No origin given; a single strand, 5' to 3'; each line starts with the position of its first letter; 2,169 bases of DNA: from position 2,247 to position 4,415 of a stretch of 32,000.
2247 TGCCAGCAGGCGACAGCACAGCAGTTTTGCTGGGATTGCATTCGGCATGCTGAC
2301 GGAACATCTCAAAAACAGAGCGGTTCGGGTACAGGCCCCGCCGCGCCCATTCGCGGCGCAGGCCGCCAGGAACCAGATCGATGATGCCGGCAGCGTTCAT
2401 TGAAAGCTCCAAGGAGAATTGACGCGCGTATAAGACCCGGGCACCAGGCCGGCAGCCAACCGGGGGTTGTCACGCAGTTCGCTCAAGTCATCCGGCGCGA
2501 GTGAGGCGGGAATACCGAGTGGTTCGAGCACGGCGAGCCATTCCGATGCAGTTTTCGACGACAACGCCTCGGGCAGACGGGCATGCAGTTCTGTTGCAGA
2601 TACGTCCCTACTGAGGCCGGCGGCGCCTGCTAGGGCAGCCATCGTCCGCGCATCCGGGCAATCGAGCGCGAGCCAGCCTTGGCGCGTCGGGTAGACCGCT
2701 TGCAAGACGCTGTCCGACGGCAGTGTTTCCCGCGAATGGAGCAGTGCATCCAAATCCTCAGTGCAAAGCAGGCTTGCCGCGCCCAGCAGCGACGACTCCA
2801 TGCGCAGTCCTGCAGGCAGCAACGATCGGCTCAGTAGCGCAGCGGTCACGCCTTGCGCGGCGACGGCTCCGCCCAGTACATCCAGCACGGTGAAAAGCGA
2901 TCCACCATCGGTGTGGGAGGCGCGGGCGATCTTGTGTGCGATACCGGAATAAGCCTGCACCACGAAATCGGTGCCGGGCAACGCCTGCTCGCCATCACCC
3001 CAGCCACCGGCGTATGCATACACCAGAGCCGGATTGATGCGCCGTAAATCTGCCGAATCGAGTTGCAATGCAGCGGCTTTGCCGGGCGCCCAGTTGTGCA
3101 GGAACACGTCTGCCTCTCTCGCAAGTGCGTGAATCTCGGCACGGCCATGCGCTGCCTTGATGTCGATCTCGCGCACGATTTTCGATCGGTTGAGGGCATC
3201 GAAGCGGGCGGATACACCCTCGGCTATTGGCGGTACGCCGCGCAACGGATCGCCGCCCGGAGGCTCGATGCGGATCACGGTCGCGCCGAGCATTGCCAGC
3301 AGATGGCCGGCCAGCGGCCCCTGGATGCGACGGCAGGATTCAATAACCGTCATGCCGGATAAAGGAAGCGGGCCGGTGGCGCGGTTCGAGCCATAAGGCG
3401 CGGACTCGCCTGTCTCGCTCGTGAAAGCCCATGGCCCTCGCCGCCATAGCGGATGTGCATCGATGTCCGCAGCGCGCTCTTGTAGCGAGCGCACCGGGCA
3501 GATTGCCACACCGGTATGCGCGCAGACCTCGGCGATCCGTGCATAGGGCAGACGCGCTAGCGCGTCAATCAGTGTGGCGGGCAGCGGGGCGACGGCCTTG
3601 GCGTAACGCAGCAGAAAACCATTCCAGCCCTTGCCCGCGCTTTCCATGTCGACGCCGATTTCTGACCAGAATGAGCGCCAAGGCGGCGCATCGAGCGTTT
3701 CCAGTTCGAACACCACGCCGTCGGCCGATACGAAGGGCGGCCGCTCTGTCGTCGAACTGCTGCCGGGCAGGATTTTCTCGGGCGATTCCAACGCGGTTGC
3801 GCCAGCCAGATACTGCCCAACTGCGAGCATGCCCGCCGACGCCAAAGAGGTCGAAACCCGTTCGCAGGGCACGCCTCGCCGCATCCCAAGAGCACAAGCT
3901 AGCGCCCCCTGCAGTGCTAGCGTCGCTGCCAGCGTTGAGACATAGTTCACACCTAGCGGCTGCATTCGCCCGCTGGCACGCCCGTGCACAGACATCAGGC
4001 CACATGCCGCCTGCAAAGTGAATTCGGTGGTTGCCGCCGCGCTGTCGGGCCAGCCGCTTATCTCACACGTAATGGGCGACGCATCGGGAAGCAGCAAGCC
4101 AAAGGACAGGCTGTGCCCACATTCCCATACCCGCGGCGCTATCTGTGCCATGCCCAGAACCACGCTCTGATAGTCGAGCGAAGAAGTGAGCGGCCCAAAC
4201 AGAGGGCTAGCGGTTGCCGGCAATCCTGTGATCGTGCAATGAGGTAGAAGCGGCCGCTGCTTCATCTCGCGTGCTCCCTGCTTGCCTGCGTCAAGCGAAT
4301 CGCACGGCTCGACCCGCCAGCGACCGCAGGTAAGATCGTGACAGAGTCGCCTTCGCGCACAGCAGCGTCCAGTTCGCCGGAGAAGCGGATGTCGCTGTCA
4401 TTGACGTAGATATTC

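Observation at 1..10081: NikR-linked thioacid (thiocarboxylate) cassette with a dedicated sulfur-carrier relay, TonB receptor and DUF2946: candidate nickel-responsive metallophore system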

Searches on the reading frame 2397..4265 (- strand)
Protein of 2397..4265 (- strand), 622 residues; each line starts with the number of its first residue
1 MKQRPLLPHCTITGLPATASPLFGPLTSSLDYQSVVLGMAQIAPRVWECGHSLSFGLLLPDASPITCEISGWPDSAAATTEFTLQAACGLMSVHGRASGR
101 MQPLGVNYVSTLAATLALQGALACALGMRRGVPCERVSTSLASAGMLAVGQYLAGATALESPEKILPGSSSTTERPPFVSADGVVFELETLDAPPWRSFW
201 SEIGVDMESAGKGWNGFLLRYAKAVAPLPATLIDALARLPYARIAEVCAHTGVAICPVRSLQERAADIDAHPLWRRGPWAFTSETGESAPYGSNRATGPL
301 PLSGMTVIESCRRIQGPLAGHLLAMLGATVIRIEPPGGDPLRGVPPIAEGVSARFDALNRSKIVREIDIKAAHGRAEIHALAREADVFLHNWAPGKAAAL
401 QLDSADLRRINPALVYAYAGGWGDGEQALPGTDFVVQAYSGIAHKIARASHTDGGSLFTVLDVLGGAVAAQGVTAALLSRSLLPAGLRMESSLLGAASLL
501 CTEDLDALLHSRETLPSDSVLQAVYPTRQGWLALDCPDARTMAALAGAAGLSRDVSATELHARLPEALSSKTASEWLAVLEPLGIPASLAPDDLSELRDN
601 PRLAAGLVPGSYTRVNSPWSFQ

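Call 7: search_protein_families(library=pfam, proteins=[window:2397-4265:-], max_evalue=0.01)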
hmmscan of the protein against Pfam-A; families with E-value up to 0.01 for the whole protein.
window:2397-4265:- (622 aa): 1 family
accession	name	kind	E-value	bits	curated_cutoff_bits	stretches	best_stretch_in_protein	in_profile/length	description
PF02515.22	CoA_transf_3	-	1.9e-68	231.7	23.3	2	302-601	1-321/366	CoA-transferase family III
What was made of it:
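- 2397..4265 (-): Two-domain type III CoA-transferase (PdtI / PtmU4-like), identical to ANJ72421.1. Pfam CoA_transf_3 with two stretches in 622 aa (call 7).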

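Call 14: find_encoding_contigs(protein=window:2397-4265:-, flank=10000, max_places=6)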
Protein window:2397-4265:- (622 aa): 23 contigs read that carry it; 5 places shown.
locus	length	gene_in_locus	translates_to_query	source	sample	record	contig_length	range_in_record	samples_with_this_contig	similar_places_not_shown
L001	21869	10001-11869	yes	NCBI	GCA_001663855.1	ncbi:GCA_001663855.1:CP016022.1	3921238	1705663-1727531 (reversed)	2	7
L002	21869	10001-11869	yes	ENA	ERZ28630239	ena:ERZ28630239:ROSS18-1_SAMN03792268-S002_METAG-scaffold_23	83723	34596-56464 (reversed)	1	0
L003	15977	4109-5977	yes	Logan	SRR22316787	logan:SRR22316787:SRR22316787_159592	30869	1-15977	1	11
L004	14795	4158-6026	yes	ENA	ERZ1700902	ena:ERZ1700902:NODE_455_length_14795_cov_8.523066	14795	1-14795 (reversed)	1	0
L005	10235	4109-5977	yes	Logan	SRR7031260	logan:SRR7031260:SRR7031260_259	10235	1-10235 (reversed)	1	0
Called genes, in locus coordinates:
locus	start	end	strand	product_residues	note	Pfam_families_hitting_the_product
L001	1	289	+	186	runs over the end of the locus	-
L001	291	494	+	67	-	-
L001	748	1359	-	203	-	-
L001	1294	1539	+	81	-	-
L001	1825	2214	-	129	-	-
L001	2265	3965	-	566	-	PF12482:DUF3701, PF00589:Phage_integrase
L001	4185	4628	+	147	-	PF01402:RHH_1, PF23434:DUF7120 (faint), PF08753:NikR_C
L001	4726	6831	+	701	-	PF07715:Plug, PF00593:TonB_dep_Rec_b-barrel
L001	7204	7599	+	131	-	PF11162:DUF2946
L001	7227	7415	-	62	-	-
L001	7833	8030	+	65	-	-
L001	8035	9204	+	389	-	PF00899:ThiF, PF00581:Rhodanese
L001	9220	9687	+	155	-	PF14464:Prok-JAB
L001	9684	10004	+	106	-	PF02597:ThiS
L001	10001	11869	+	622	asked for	PF02515:CoA_transf_3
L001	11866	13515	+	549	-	PF00501:AMP-binding, PF13193:AMP-binding_C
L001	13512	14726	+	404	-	PF02771:Acyl-CoA_dh_N, PF02770:Acyl-CoA_dh_M, PF00441:Acyl-CoA_dh_1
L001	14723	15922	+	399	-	PF07690:MFS_1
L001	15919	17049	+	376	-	-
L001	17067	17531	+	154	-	-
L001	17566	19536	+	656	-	PF07715:Plug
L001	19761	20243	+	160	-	PF04314:LpqE-like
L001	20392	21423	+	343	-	PF00589:Phage_integrase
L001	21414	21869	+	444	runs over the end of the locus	PF13365:Trypsin_2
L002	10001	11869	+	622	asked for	PF02515:CoA_transf_3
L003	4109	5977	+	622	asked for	PF02515:CoA_transf_3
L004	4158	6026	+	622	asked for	PF02515:CoA_transf_3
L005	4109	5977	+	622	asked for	PF02515:CoA_transf_3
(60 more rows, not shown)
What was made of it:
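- Source genome and full operon: call 14. The biosynthetic genes are tightly coupled, with gaps of 34 nt or less, to an exporter, a TonB receptor and periplasmic copper proteins (call 14).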

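Call 15: search_protein_families(library=ncbifam, proteins=[L001:4185-4628:+, L001:4726-6831:+, L001:7204-7599:+, L001:8035-9204:+, L001:9220-9687:+, L001:9684-10004:+, L001:10001-11869:+, L001:11866-13515:+, L001:13512-14726:+, L001:14723-15922:+], max_evalue=0.001)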
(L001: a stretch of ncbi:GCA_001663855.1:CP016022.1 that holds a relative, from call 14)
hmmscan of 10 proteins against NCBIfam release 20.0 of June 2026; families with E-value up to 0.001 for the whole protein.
L001:4185-4628:+ (147 aa): 5 families
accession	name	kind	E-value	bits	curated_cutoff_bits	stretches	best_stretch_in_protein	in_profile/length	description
NF002815.0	PRK02967.1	equivalog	1.1e-53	181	83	1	1-133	1-133/139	nickel-responsive transcriptional regulator NikR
TIGR02793.1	nikR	equivalog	1.8e-42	144.7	175.45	1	3-130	2-128/129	nickel-responsive transcriptional regulator NikR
NF003381.0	PRK04460.1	equivalog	6.1e-42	143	105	1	2-132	5-134/139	nickel-responsive transcriptional regulator NikR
NF002169.0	PRK01002.1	subfamily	1.1e-34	119.4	111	1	1-132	4-135/141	nickel responsive regulator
NF001884.0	PRK00630.1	subfamily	1.8e-32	112.5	119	1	3-127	12-138/148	nickel responsive regulator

L001:4726-6831:+ (701 aa): 5 families
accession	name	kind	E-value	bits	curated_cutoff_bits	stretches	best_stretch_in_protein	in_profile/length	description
TIGR01783.1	TonB-siderophor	subfamily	1.7e-20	73.2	223.5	1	365-652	333-619/649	TonB-dependent siderophore receptor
TIGR01786.1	TonB-hemlactrns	subfamily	1.2e-12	47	323.75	1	46-167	13-131/719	TonB-dependent hemoglobin/transferrin/lactoferrin family receptor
NF041535.1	TonB_rec_PqqU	equivalog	9.6e-08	30.8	1200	1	399-652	375-642/676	TonB-dependent receptor PqqU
TIGR01779.1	TonB-B12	equivalog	1e-06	27.6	599.7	1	38-167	29-151/614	TonB-dependent vitamin B12 receptor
NF007349.0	PRK09840.1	equivalog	9.8e-05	20.5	686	1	433-652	507-732/760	catecholate siderophore receptor Fiu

L001:7204-7599:+ (131 aa): 0 families

L001:8035-9204:+ (389 aa): 28 families (the best 25 are shown)
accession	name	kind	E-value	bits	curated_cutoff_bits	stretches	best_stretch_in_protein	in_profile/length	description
NF005902.0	PRK07878.1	equivalog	2.3e-187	622.7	647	1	2-389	4-392/392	adenylyltransferase/sulfurtransferase MoeZ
NF005646.0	PRK07411.1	equivalog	3.4e-143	477.4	633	1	11-389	9-390/390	molybdopterin-synthase adenylyltransferase MoeB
NF006444.0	PRK08762.1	equivalog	5.7e-123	410.4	449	2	5-272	113-384/387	molybdopterin-synthase adenylyltransferase MoeB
NF047750.1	SAMPActivE1UbaA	equivalog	2.3e-89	299.3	450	1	11-257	3-244/270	SAMP-activating enzyme E1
NF004111.0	PRK05600.1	equivalog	3.4e-88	296.3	437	1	11-376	12-369/371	ThiF family adenylyltransferase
NF004281.0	PRK05690.1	subfamily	6.2e-84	281.1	266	1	11-257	3-244/250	molybdopterin-synthase adenylyltransferase MoeB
TIGR02356.1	adenyl_thiF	equivalog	6.8e-70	234.6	275.25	1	20-226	1-203/203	thiazole biosynthesis adenylyltransferase ThiF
TIGR02355.1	moeB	equivalog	3.6e-61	206.6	376.55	1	17-256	1-235/240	molybdopterin-synthase adenylyltransferase MoeB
NF006204.0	PRK08328.1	equivalog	3.9e-43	147.7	339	1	13-250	2-229/231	hypothetical protein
NF009123.0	PRK12475.1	subfamily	7.9e-31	107.6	510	1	19-251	3-231/338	MoeB/ThiF family adenylyltransferase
NF006395.0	PRK08644.1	equivalog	1.7e-29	103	159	1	33-159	23-150/215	sulfur carrier protein ThiS adenylyltransferase ThiF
TIGR02354.1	thiF_fam2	equivalog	9.5e-26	90.9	152.2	1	36-150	17-130/200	thiamine biosynthesis protein ThiF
NF006077.0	PRK08223.1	equivalog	2.7e-25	89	266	1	32-153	20-143/296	hypothetical protein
NF011424.0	PRK14851.1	subfamily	1.6e-19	69.4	1170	1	33-142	36-145/679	hypothetical protein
TIGR01408.1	Ube1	subfamily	1.7e-15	55.8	750.05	1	30-159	409-547/1008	ubiquitin-activating enzyme E1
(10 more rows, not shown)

L001:9220-9687:+ (155 aa): 1 family
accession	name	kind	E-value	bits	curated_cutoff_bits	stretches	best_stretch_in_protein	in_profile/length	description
NF041370.1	desamp_Halo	equivalog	2.9e-17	62.8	130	1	3-121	2-121/133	desampylase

L001:9684-10004:+ (106 aa): 2 families
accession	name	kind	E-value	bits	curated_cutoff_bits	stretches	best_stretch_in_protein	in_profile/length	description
NF041918.1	SAMP1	equivalog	6.1e-14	52.3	60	1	21-90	20-91/91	ubiquitin-like small modifier protein 1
TIGR01687.1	moaD_arch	subfamily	3.9e-12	46.5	49.5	1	15-90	13-88/88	MoaD family protein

L001:10001-11869:+ (622 aa): 7 families
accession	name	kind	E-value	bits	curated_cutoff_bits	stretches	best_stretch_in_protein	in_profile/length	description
NF052585.1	SucGlutTfsCaiB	equivalog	1.1e-29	103.2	750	1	299-503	5-220/394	succinate--glutarate CoA-transferase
NF041294.1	Scnl_mescCoAtase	equivalog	1.6e-23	83.5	700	1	302-487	4-200/381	succinyl-CoA:mesaconate CoA-transferase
NF008511.0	PRK11430.1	equivalog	2.8e-23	82.7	522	1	295-496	5-207/381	CoA:oxalate CoA-transferase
NF003809.0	PRK05398.1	subfamily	3.8e-19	68.6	442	1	301-501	4-208/416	formyl-CoA transferase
TIGR03253.1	oxalate_frc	equivalog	2e-17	63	504.2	1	301-497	3-203/416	formyl-CoA transferase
NF002914.1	PRK03525.1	equivalog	1.5e-06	27.4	413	1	301-444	9-150/400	L-carnitine CoA-transferase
TIGR04253.1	mesacon_CoA_iso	equivalog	2.2e-05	23.6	725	1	302-484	3-185/403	2-methylfumaryl-CoA isomerase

L001:11866-13515:+ (549 aa): 104 families (the best 25 are shown)
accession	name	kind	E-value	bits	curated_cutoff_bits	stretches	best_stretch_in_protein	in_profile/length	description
NF004837.0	PRK06187.1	subfamily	5e-80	269.2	476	1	29-538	10-522/531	long-chain-fatty-acid--CoA ligase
NF004758.0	PRK06087.1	equivalog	7.8e-79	265.5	736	1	15-538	12-535/548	medium-chain fatty-acid--CoA ligase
TIGR03208.1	cyc_hxne_CoA_lg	equivalog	6.7e-71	239.6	792.3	1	22-531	17-533/538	cyclohexanecarboxylate-CoA ligase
TIGR02275.1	DHB_AMP_lig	equivalog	6.4e-67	226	723.55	1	11-534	7-525/526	(2,3-dihydroxybenzoyl)adenylate synthase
NF009233.0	PRK12583.1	subfamily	2.3e-64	217.7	832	1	29-534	20-546/558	fatty acid CoA ligase family protein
NF008192.1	PRK10946.1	equivalog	8.4e-63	212.4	783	1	14-537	11-528/534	(2,3-dihydroxybenzoyl)adenylate synthase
NF005801.1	PRK07656.1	equivalog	4.9e-57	193.7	657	1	29-534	3-499/500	FadD3 family acyl-CoA ligase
NF006182.0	PRK08316.1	subfamily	1.7e-54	185.2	663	1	28-535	12-514/523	fatty acyl-CoA synthetase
NF004511.1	PRK05852.1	equivalog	8.4e-52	176.4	650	1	31-537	3-503/505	FadD7 family fatty acid--CoA ligase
NF006572.0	PRK09088.1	equivalog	9.7e-51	172.9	696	2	169-538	119-487/491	acyl-CoA synthetase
NF004797.0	PRK06145.1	equivalog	5.5e-50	170.1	850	1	35-538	10-495/499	acyl-CoA synthetase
NF004814.0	PRK06164.1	equivalog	1.5e-49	169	677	1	30-527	13-516/540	acyl-CoA synthetase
NF005676.0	PRK07470.1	equivalog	2.2e-49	168.5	774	1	31-538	24-529/544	acyl-CoA synthetase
NF004114.0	PRK05605.1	equivalog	1.7e-48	165.3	766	2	181-537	213-568/575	long-chain-fatty-acid--CoA ligase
NF005702.0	PRK07514.1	subfamily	1.4e-47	162.2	558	1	27-537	3-499/506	malonyl-CoA synthase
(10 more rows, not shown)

L001:13512-14726:+ (404 aa): 18 families
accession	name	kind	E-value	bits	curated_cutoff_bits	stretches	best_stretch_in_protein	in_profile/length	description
NF008997.0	PRK12341.1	equivalog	2.4e-37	128.9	537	1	52-396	39-381/382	acyl-CoA dehydrogenase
NF042972.1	AcrlCoAredClosAcrC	equivalog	1.3e-35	122.8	640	1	21-391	11-376/378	acryloyl-CoA reductase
NF045552.1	GlutCoADH_Des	equivalog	4.3e-35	121.6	470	1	19-382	9-370/387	glutaryl-CoA dehydrogenase Acd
NF043006.1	CyhCrbnylCoADH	equivalog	3e-30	105.4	650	1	22-384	11-368/380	cyclohexane-1-carbonyl-CoA dehydrogenase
NF045652.1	ProlPCPDhRedW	equivalog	2.4e-28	99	650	1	50-391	31-373/376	L-prolyl-[peptidyl-carrier protein] dehydrogenase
NF042439.1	SulpropCoADesulf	equivalog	3.2e-28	98.5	600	1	57-394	31-373/379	3-sulfinopropanoyl-CoA desulfinase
NF053553.1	prodigi_MBC_PigA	equivalog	5.2e-28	98.2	500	1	108-390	97-378/381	prodigiosin MBC biosynthesis dehydrogenase PigA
NF002885.1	PRK03354.1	equivalog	1.1e-25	90.4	540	1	61-395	48-377/378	crotonobetainyl-CoA dehydrogenase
NF058590.1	AcCoDHFadEBacil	equivalog_domain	4.3e-25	88.3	600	2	20-274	26-274/586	acyl-CoA dehydrogenase FadE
TIGR03207.1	cyc_hxne_CoA_dh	equivalog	9.9e-19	67.3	575.35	1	19-389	5-369/372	cyclohexanecarboxyl-CoA dehydrogenase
TIGR03204.1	pimC_large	equivalog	2.2e-15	56.5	623.85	1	21-269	10-254/395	pimeloyl-CoA dehydrogenase large subunit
NF049984.1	Rv1679_FadE16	equivalog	4.6e-15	55.7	600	1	53-391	27-365/371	Rv1679 family acyl-CoA dehydrogenase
TIGR03203.1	pimD_small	equivalog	5.2e-15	55.4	652.7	1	60-363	47-348/378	pimeloyl-CoA dehydrogenase small subunit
TIGR04022.1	sulfur_SfnB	equivalog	2.7e-14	52.9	430.9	1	45-354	29-343/391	SfnB family sulfur acquisition oxidoreductase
NF052270.1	Staph_DH_FadE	equivalog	7.1e-13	48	600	1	111-391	117-393/400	acyl-CoA dehydrogenase FadE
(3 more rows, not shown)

L001:14723-15922:+ (399 aa): 10 families
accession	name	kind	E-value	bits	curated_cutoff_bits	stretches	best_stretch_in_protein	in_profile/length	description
TIGR00893.1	2A0114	subfamily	1.4e-07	30.9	395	1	40-186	17-163/399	D-galactonate transporter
TIGR00895.1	2A0115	subfamily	7.9e-07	28.3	418.55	1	33-194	33-194/398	aromatic acid/H+ symport family MFS transporter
TIGR00880.1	2_A_01_02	superfamily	2.1e-06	27.9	131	1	66-187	8-133/141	multidrug resistance protein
NF052357.1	GlucTporGlcPStph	equivalog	7.4e-06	25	750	1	42-184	32-174/445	glucose transporter GlcP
NF038077.1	MFS_export_MxcK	equivalog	2.4e-05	23.5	525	1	22-186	19-182/405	myxochelin export MFS transporter MxcK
TIGR00881.1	2A0104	subfamily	7.7e-05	21.9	407.75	1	41-187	19-166/379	phosphoglycerate transporter protein PgtP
NF012180.1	tet_MFS_43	exception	0.00013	21.1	999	1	30-195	38-200/484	tetracycline efflux MFS transporter Tet(43)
TIGR00894.1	2A0114euk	subfamily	0.0002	20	626.45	1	55-186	79-213/465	Na(+)-dependent inorganic phosphate cotransporter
NF053517.1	HbztTptrPcaK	equivalog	0.00076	18.6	770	1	34-188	36-192/437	4-hydroxybenzoate transporter PcaK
NF000025.1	MFS_efflux_tcmA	exception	0.00088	18.1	999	1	37-190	46-198/538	tetracenomycin C efflux MFS transporter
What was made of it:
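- On NikR regulon: NF002815 at 181 bits against a cut-off of 83 (call 15).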

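Call 16: search_protein_families(library=pfam, proteins=[L001:15919-17049:+, L001:17067-17531:+, L001:17566-19536:+, L001:19761-20243:+, L001:20392-21423:+, L001:7833-8030:+, L001:1825-2214:-, L001:748-1359:-], max_evalue=1)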
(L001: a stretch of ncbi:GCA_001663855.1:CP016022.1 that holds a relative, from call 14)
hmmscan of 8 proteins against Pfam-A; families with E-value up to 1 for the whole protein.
L001:15919-17049:+ (376 aa): 0 families

L001:17067-17531:+ (154 aa): 0 families

L001:17566-19536:+ (656 aa): 1 family
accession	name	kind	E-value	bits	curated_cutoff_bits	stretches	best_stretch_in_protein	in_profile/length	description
PF07715.20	Plug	-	1.2e-17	64.7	23.9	1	50-153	9-102/107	TonB-dependent Receptor Plug Domain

L001:19761-20243:+ (160 aa): 2 families
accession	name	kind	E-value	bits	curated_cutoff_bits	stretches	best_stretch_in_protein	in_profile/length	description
PF04314.18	PCuAC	-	5.6e-35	120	29.4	1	26-131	1-108/109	Copper chaperone PCu(A)C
PF19542.4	DUF6066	-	0.02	14.6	26.8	1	11-102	6-97/214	Family of unknown function (DUF6066)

L001:20392-21423:+ (343 aa): 4 families
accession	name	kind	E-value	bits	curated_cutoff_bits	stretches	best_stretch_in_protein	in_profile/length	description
PF00589.27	Phage_integrase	-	3.8e-15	56.5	27.1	1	133-298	19-169/172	Phage integrase family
PF02899.23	Phage_int_SAM_1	-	0.002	18.8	22.3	1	8-67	8-74/83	Phage integrase, N-terminal SAM-like domain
PF13495.12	Phage_int_SAM_4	-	0.12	13.2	27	1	4-65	5-71/85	Phage integrase, N-terminal SAM-like domain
PF07515.17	TraI_2_C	-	0.14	12.6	27.3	1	110-144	4-38/126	Putative conjugal transfer nickase/helicase TraI C-term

L001:7833-8030:+ (65 aa): 0 families

L001:1825-2214:- (129 aa): 3 families
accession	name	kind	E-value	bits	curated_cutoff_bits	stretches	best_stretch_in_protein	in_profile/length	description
PF04014.23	MazE_antitoxin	-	8.4e-05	22.9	24.7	1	92-127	6-41/48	Antidote-toxin recognition MazE, bacterial antitoxin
PF00193.23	Xlink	-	0.087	13.5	27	1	23-55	20-52/92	Extracellular link domain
PF13023.12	HD_3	-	0.22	11.9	22.5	1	5-34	108-137/165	HD domain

L001:748-1359:- (203 aa): 2 families
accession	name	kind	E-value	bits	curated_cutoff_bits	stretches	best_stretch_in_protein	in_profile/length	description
PF05236.20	TAF4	-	0.0065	16.7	33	1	126-180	146-201/262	Transcription initiation factor TFIID component TAF4 family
PF03929.21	PepSY_TM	-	0.12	12.6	28.8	1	47-192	16-124/295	PepSY-associated TM region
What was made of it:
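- Domains: calls 7, 15, 16. PCuAC is present at 5.6e-35 (call 16).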
